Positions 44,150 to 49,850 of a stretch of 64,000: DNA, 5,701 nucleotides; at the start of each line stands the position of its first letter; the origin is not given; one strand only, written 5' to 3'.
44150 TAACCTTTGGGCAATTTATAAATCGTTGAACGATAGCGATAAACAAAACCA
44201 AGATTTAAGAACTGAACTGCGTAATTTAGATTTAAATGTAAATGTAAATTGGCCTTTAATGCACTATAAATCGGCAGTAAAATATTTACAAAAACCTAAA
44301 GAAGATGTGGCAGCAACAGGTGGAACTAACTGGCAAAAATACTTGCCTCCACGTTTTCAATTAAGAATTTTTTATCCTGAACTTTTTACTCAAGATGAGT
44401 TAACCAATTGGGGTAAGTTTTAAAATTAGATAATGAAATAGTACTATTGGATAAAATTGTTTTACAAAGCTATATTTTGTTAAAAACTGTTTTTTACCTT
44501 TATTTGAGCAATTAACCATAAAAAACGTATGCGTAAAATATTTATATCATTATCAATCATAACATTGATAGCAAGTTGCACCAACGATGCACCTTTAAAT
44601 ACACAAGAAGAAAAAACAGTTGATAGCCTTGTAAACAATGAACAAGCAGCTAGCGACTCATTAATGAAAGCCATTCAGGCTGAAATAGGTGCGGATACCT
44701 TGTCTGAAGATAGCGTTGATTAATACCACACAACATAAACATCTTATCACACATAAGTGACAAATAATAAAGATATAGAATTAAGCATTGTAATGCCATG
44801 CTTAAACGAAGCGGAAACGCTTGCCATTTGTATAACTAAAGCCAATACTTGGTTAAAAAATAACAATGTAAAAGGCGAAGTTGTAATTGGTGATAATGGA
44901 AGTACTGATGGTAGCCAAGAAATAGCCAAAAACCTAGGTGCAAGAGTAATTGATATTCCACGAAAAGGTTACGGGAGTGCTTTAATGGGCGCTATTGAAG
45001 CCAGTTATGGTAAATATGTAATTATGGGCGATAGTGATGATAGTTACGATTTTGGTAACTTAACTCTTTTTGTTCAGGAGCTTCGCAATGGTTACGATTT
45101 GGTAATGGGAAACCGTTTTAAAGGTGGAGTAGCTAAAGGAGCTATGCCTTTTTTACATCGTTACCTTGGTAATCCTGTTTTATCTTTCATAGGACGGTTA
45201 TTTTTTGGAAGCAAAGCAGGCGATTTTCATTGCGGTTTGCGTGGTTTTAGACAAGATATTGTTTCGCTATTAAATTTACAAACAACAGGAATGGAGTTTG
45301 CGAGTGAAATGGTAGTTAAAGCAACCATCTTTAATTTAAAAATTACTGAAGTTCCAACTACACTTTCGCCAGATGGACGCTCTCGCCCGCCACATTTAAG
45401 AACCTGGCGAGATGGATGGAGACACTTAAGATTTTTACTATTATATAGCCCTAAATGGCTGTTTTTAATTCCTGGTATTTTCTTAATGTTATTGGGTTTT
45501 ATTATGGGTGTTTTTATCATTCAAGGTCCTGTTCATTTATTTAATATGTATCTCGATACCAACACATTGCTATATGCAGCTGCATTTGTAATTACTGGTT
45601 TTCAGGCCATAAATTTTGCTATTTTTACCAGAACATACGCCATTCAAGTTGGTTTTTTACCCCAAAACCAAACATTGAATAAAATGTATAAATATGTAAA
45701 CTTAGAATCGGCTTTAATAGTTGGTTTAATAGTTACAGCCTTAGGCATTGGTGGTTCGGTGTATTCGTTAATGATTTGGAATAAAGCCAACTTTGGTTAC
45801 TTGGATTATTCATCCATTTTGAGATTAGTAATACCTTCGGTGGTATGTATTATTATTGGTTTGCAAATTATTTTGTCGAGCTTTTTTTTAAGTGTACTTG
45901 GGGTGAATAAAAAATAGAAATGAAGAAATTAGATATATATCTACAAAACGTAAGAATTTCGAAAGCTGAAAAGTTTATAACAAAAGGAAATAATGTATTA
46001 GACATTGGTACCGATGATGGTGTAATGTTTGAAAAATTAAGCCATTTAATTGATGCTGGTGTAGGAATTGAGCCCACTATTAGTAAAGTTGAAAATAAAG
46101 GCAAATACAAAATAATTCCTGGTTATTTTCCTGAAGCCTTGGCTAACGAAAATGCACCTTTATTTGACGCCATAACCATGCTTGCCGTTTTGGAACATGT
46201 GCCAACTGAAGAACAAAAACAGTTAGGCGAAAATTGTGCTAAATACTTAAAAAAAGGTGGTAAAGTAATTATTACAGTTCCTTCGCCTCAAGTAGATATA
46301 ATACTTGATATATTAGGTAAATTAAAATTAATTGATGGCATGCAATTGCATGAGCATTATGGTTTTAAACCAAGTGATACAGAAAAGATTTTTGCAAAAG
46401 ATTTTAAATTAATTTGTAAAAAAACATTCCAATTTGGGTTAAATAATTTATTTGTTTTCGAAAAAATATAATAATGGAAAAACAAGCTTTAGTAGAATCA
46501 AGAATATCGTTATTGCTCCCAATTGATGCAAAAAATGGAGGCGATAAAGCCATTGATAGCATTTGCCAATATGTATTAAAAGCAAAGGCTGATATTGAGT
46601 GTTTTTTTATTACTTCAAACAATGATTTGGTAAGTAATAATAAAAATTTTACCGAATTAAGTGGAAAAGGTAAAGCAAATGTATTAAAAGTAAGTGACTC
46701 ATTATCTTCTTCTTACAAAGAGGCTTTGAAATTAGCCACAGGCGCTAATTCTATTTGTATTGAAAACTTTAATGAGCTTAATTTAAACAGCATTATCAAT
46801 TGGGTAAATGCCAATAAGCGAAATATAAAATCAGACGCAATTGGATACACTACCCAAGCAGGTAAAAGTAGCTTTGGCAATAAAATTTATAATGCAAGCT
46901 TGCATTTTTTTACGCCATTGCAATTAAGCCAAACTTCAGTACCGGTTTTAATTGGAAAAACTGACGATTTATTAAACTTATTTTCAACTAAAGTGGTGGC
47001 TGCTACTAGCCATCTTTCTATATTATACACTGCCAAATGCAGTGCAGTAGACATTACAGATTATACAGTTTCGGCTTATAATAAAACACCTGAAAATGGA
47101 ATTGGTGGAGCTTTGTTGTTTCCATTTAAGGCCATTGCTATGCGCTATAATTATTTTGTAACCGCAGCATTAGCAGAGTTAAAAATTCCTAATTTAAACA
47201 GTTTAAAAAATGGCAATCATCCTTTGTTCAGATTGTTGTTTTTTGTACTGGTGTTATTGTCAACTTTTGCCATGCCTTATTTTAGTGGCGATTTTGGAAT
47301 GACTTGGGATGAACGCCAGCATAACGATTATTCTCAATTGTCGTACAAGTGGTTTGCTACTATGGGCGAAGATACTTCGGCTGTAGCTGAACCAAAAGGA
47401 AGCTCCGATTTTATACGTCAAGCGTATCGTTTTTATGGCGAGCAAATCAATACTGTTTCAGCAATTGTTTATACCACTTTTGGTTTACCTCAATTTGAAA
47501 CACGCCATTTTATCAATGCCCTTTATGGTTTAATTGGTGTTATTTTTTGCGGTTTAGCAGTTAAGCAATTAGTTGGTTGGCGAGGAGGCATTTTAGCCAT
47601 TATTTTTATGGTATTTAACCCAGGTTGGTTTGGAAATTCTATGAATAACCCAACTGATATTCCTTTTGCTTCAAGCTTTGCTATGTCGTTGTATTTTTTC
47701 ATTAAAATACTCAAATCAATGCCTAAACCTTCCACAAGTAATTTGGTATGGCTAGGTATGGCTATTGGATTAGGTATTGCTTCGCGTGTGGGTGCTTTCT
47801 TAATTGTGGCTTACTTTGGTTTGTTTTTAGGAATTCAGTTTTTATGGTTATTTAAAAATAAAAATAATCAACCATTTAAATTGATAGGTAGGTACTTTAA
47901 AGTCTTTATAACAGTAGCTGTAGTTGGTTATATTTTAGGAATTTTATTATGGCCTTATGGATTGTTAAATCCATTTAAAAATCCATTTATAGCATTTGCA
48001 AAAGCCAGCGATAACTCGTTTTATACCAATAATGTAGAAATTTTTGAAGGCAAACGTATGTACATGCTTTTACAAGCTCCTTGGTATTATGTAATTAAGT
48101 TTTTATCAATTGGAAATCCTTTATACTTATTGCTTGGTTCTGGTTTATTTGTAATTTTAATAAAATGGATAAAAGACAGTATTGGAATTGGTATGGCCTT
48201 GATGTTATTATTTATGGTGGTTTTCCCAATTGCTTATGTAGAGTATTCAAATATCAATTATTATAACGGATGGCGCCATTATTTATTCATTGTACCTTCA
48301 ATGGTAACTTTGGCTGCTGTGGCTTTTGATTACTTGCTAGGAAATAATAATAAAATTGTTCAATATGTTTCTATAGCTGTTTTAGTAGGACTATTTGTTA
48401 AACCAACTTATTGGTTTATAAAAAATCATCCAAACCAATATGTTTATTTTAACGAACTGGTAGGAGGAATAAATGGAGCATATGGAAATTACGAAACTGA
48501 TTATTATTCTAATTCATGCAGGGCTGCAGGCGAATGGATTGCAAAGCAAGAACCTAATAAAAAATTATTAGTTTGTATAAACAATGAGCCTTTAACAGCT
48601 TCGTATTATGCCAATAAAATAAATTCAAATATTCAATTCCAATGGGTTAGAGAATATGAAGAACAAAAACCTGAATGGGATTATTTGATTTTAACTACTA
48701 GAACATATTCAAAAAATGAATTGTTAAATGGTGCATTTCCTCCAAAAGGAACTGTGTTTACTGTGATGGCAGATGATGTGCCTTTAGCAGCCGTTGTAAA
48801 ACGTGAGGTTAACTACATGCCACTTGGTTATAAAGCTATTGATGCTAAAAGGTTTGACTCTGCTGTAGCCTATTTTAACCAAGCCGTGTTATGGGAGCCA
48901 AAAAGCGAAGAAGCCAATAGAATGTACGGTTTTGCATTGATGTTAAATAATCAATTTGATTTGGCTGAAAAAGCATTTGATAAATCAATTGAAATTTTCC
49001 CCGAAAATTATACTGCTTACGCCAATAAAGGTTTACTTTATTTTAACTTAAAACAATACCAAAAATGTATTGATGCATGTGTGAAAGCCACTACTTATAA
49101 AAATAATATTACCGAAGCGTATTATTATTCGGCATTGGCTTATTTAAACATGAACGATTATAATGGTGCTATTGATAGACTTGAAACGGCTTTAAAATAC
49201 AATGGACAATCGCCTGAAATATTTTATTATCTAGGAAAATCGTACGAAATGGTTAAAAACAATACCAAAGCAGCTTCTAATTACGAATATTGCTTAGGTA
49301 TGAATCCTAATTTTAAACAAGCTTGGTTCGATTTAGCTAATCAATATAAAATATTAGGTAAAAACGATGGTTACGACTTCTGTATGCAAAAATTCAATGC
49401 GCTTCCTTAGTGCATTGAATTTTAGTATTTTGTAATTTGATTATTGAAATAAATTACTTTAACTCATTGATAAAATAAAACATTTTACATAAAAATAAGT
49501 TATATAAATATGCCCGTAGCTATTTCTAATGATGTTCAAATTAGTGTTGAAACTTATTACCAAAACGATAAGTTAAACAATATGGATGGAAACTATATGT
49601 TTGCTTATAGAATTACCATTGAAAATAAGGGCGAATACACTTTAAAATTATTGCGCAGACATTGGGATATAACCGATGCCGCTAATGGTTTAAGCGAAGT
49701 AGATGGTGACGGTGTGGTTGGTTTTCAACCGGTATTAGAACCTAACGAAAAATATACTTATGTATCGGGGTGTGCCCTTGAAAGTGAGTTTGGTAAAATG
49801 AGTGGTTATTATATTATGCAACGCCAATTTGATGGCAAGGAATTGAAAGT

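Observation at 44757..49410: Three-gene membrane glycosylation module ending in a GT-A-like/GT-C/TPR fusion (TMTC-like architecture)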

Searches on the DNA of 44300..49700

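Call 83: search_rna_families(source=window, start=44300, end=49700, threshold=evalue, max_evalue=0.1)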
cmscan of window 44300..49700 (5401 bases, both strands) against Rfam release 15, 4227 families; matches with E-value up to 0.1: 0.
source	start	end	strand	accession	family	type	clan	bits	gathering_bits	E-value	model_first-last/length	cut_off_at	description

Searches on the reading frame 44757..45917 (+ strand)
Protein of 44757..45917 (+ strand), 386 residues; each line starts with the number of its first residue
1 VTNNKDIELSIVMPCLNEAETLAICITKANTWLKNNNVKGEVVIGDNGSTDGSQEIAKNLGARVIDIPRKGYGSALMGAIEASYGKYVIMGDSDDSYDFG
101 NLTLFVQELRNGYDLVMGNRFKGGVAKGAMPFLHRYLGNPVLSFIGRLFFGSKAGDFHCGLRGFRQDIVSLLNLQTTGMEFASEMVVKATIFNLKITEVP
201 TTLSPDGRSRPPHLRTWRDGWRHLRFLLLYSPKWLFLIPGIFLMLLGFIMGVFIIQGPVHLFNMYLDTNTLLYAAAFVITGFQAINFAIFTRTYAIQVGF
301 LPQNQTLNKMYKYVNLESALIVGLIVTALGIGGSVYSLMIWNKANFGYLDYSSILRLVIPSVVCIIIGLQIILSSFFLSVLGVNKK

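Call 3: search_protein_families(library=pfam, proteins=[window:44757-45917:+], max_evalue=0.01)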
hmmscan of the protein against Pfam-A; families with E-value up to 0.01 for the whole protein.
window:44757-45917:+ (386 aa): 1 family
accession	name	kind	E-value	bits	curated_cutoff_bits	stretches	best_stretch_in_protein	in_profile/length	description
PF00535.33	Glycos_transf_2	-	1.3e-25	90.7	23.3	1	10-169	1-164/168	Glycosyl transferase family 2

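Call 4: search_protein_families(library=ncbifam, proteins=[window:44757-45917:+], max_evalue=0.01)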
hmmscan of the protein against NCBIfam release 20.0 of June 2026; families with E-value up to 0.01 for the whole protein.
window:44757-45917:+ (386 aa): 16 families
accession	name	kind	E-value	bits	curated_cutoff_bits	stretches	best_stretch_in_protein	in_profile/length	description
TIGR04182.1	glyco_TIGR04182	equivalog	1.9e-36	126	325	1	9-290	2-278/293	S-layer glycoprotein N-glycosyltransferase AglJ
NF041391.1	DPhHxTase_Halo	equivalog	7.2e-25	87.2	375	1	16-201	4-181/213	dolichyl-phosphate hexose transferase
NF058614.1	PPMAGASynPpgS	equivalog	2e-16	60.1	370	1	11-201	4-194/226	polyprenyl-phospho-N-acetylgalactosaminyl synthase PpgS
NF007986.1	PRK10714.1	equivalog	1.9e-11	43.6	529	1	8-289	7-288/316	undecaprenyl-phosphate 4-deoxy-4-formamido-L-arabinose transferase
NF010496.0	PRK13915.1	equivalog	5.6e-10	38.8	262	1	5-94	29-126/307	glucosyl-3-phosphoglycerate synthase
TIGR04283.1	glyco_like_mftF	equivalog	2e-09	37.4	182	1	9-87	1-75/221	TIGR04283 family arsenosugar biosynthesis glycosyltransferase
NF007482.0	PRK10073.1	equivalog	1e-06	28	423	1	4-96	3-97/334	glycosyltransferase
TIGR04440.1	glyco_TIGR04440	domain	1.8e-05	24.6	70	1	9-119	2-118/215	TIGR00180 family glycosyltransferase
TIGR03937.1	PgaC_IcaA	equivalog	2.1e-05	23.7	422.3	1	8-111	46-152/407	poly-beta-1,6-N-acetyl-D-glucosamine synthase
NF047588.1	GlcsyltransPgfSStrep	equivalog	3.9e-05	23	500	1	8-129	2-130/308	glycosyltransferase PgfS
TIGR03111.1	glyc2_xrt_Gpos1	hypoth_equivalog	6e-05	22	363.95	1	8-109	50-156/439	TIGR03111 family XrtG-associated glycosyltransferase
NF041875.1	EPS_EpsD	equivalog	0.0006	19.3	370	1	9-113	1-108/325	exopolysaccharide biosynthesis glycosyltransferase EpsD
NF050050.1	ProtGlycPglI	equivalog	0.00097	18.6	500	1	9-120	4-119/306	GalNAc(5)-diNAcBac-PP-undecaprenol beta-1,3-glucosyltransferase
TIGR02482.1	PFKA_ATP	equivalog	0.0034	16.4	371.35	1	28-68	82-122/301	6-phosphofructokinase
NF038302.1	EPS_HpsE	equivalog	0.0049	15.9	300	1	7-62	1-56/307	hormogonium polysaccharide biosynthesis glycosyltransferase HpsE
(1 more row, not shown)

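Call 6: search_solved_structures(query=window:44757-45917:+, max_evalue=0.01)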
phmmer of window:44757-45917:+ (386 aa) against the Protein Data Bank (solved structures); distinct sequences matched with E-value up to 0.01: 20.
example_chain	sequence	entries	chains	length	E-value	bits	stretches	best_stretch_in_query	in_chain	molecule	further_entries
5mlz_A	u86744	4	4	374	1.9e-12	50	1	7-262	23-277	Dolichol monophosphate mannose synthase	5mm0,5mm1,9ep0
9bhc_C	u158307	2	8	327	1.4e-09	40.6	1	8-289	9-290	Undecaprenyl-phosphate 4-deoxy-4-formamido-L-arabinose transferase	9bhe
8vxh_A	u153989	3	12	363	2e-09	40.1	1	8-289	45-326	Undecaprenyl-phosphate 4-deoxy-4-formamido-L-arabinose transferase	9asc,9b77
9hwj_A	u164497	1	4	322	3e-07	32.9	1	8-288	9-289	Undecaprenyl-phosphate 4-deoxy-4-formamido-L-arabinose transferase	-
2z87_A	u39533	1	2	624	1.8e-05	27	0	9-114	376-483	Chondroitin synthase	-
2z86_A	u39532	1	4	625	1.9e-05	27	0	9-114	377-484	Chondroitin synthase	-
9jma_A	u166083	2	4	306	2.2e-05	26.8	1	9-119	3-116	GalNAc(5)-diNAcBac-PP-undecaprenol beta-1,3-glucosyltransferase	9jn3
22ao_A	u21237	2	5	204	0.00079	21.7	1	18-114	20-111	GmaR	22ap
3ckj_A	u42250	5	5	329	0.0011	21.1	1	9-94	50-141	Putative uncharacterized protein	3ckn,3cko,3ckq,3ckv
7pdo_A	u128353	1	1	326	0.0023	20.1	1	9-94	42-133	Glucosyl-3-phosphoglycerate synthase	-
7p5l_A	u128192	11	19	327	0.0024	20.1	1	9-94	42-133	Glucosyl-3-phosphoglycerate synthase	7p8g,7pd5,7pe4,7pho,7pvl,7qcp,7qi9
4y6n_A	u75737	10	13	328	0.0042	19.3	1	9-94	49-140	Glucosyl-3-phosphoglycerate synthase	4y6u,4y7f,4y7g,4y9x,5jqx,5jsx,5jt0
3e25_A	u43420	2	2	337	0.0045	19.2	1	9-94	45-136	Putative uncharacterized protein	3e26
4ddz_A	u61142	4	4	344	0.0046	19.1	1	9-94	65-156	GLUCOSYL-3-PHOSPHOGLYCERATE SYNTHASE (GpgS) | Glucosyl-3-phosphoglycerate synthase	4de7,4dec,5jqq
9omm_A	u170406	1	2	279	0.005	19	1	6-123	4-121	Glycosyltransferase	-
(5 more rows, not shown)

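Call 90: search_protein_families(library=pfam, proteins=[window:44757-45917:+], max_evalue=10)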
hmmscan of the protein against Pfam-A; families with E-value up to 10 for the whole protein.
window:44757-45917:+ (386 aa): 1 family
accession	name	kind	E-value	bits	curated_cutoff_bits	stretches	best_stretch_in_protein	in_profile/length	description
PF00535.33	Glycos_transf_2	-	1.3e-25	90.7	23.3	1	10-169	1-164/168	Glycosyl transferase family 2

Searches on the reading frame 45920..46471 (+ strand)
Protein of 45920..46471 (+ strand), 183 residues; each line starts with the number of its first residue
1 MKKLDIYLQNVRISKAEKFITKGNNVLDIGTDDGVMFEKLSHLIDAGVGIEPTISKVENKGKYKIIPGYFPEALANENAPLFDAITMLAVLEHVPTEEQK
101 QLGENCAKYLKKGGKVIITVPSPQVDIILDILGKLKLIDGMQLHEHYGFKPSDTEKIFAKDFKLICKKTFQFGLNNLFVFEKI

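Call 3: search_protein_families(library=pfam, proteins=[window:45920-46471:+], max_evalue=0.01)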
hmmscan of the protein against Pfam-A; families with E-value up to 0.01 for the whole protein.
window:45920-46471:+ (183 aa): 5 families
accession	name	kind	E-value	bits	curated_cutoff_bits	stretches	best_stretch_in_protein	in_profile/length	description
PF13489.12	Methyltransf_23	-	3.2e-11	43.7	27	1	19-125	19-123/164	Methyltransferase domain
PF08242.18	Methyltransf_12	-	4.8e-05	24.4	30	1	28-115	2-97/98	Methyltransferase domain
PF08241.18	Methyltransf_11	-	0.00012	23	21.2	1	81-118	60-95/95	Methyltransferase domain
PF13649.12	Methyltransf_25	-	0.00042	21.4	27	1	26-114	1-97/97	Methyltransferase domain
PF07021.18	MetW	-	0.0059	16.7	21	1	17-121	8-110/193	Methionine biosynthesis protein MetW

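Call 4: search_protein_families(library=ncbifam, proteins=[window:45920-46471:+], max_evalue=0.01)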
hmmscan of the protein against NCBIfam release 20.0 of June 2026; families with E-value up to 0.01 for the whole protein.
window:45920-46471:+ (183 aa): 2 families
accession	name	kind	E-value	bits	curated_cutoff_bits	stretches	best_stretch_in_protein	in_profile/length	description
TIGR01983.1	UbiG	equivalog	2.8e-08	33.4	102.95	1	19-119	46-152/228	bifunctional 2-polyprenyl-6-hydroxyphenol methylase/3-demethylubiquinol 3-O-methyltransferase UbiG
NF043040.1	corrin_prot_MT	hypoth_equivalog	0.00024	20.6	180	0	18-119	37-148/216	corrinoid protein-associated methyltransferase CpaM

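Call 34: search_solved_structures(query=window:45920-46471:+, max_evalue=1)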
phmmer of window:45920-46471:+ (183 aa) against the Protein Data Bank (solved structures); distinct sequences matched with E-value up to 1: 8.
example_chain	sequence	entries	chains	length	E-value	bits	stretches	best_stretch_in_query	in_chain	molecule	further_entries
4kdr_A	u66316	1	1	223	0.002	21.4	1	23-119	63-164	3-demethylubiquinone-9 3-methyltransferase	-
5dpm_A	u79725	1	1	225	0.002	21.3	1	23-119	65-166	Ubiquinone biosynthesis O-methyltransferase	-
4kdc_A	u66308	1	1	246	0.0025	21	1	23-119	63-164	3-demethylubiquinone-9 3-methyltransferase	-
4iv8_A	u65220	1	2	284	0.0058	19.8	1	19-119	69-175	Phosphoethanolamine N-methyltransferase,putative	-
3ggd_A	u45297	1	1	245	0.0059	19.8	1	61-164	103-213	SAM-dependent methyltransferase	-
4mwz_A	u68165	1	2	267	0.56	13.4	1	25-119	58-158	Phosphoethanolamine N-methyltransferase, putative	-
4iv0_A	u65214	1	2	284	0.63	13.2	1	25-119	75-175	Phosphoethanolamine N-methyltransferase, putative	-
4r6w_A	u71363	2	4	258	0.95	12.6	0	60-119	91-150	Phosphoethanolamine N-methyltransferase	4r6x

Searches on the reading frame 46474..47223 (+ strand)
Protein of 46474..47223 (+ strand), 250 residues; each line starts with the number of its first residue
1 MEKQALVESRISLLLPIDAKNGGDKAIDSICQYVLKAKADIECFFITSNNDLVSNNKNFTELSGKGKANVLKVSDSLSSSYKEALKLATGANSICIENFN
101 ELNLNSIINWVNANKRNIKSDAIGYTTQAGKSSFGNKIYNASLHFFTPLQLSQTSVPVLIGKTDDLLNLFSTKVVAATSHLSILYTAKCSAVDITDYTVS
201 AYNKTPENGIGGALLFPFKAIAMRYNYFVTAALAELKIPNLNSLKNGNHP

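Call 20: search_protein_families(library=pfam, proteins=[window:46474-47223:+], max_evalue=1)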
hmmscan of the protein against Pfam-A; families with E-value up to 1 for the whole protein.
window:46474-47223:+ (250 aa): 1 family
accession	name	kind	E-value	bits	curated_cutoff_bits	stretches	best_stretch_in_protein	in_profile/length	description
PF25528.1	DUF7917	-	0.11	12.9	27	1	156-193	6-41/68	Domain of unknown function (DUF7917)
